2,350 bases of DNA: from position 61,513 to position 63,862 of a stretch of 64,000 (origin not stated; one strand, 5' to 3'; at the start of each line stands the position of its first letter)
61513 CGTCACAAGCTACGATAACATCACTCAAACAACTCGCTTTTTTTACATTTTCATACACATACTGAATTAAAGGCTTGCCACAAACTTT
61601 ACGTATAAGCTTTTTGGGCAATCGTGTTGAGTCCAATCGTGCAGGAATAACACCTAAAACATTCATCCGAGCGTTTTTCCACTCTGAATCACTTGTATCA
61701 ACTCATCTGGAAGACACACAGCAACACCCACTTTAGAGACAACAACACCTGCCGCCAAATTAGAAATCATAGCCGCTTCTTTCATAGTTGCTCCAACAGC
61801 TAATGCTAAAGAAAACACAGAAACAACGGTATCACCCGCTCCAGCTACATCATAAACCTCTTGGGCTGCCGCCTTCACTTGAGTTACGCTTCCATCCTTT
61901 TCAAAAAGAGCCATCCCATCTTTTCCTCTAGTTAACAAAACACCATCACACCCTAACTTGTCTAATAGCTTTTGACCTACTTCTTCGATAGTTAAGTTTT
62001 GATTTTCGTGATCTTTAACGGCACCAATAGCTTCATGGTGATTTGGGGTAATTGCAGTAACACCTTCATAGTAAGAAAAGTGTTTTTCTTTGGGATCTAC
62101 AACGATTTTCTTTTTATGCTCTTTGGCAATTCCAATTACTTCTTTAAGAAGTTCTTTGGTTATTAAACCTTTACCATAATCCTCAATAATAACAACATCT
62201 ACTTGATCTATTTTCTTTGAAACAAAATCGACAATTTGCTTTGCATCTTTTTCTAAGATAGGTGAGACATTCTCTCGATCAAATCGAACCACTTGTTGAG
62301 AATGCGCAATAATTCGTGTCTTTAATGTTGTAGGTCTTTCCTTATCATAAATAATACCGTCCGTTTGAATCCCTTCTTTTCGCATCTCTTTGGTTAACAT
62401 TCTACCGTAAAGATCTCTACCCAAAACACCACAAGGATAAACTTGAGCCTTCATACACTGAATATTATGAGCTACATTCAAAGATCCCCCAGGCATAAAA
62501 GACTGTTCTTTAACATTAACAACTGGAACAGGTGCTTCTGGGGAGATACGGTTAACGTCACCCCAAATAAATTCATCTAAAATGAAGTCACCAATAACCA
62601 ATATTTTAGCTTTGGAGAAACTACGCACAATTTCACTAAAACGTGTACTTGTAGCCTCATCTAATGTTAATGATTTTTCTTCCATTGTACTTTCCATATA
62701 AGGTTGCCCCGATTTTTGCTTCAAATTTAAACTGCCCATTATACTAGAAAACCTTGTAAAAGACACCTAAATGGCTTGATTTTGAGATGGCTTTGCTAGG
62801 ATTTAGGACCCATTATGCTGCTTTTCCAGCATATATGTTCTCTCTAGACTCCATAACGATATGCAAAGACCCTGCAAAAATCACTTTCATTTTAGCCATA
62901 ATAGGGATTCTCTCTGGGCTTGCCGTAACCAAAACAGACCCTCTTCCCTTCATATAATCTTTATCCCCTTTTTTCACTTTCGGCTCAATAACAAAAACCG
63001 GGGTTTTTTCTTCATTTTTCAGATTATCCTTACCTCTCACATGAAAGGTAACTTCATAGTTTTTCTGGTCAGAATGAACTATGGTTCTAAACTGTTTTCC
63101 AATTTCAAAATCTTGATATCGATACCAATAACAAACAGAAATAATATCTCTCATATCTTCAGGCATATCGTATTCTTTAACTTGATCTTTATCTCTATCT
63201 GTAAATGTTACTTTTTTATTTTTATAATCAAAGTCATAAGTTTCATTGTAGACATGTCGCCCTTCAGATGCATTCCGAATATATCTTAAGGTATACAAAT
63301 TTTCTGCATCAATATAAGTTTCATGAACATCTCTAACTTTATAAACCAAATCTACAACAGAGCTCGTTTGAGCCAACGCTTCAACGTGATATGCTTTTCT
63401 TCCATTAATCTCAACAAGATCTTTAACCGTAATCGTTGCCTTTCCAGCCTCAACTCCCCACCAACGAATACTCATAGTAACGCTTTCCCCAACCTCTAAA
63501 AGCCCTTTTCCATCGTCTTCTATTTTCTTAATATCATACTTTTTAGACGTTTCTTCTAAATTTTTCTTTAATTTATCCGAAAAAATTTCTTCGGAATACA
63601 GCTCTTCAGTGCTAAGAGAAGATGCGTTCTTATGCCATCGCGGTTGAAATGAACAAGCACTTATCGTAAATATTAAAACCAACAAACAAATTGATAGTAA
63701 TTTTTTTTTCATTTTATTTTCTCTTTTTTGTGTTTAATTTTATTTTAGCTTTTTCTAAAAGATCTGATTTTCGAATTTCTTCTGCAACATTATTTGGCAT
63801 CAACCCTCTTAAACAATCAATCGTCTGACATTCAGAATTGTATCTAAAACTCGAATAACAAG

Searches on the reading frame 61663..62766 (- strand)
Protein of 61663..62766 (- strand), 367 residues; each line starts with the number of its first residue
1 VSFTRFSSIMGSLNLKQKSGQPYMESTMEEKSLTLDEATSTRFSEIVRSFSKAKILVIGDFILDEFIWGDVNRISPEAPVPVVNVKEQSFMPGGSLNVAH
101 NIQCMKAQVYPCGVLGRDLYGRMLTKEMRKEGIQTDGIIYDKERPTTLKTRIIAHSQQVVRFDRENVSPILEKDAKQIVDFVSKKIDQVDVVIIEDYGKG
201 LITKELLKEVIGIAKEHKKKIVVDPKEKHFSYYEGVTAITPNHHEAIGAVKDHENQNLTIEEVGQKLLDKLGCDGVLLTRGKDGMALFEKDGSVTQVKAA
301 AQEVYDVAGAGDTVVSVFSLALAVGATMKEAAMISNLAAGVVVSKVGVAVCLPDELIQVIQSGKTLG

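Call 62: search_protein_families(library=pfam, proteins=[window:61663-62766:-], max_evalue=0.00001)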
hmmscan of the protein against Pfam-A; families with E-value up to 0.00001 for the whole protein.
window:61663-62766:- (367 aa): 2 families
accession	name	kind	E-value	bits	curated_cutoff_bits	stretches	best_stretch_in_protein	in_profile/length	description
PF00294.29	PfkB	-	2.5e-44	152.3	25.8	1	54-354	3-301/302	pfkB family carbohydrate kinase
PF08543.17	Phos_pyr_kin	-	7.9e-07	29.1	27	1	235-332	119-221/246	Phosphomethylpyrimidine kinase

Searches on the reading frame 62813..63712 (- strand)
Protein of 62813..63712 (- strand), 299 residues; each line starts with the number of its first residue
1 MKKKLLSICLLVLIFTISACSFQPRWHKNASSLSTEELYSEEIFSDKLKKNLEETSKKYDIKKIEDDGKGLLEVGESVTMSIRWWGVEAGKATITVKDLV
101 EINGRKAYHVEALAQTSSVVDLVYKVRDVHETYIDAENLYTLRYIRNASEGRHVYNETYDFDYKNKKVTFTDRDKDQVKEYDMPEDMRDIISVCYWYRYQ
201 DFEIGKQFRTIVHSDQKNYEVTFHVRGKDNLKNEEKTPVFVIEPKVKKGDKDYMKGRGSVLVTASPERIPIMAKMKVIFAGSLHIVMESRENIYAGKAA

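Call 62: search_protein_families(library=pfam, proteins=[window:62813-63712:-], max_evalue=0.00001)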
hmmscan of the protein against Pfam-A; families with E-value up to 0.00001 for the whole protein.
window:62813-63712:- (299 aa): 1 family
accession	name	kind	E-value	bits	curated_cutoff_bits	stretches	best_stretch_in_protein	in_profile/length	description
PF11306.15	DUF3108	-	1.5e-30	107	26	1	81-284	3-205/209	Protein of unknown function (DUF3108)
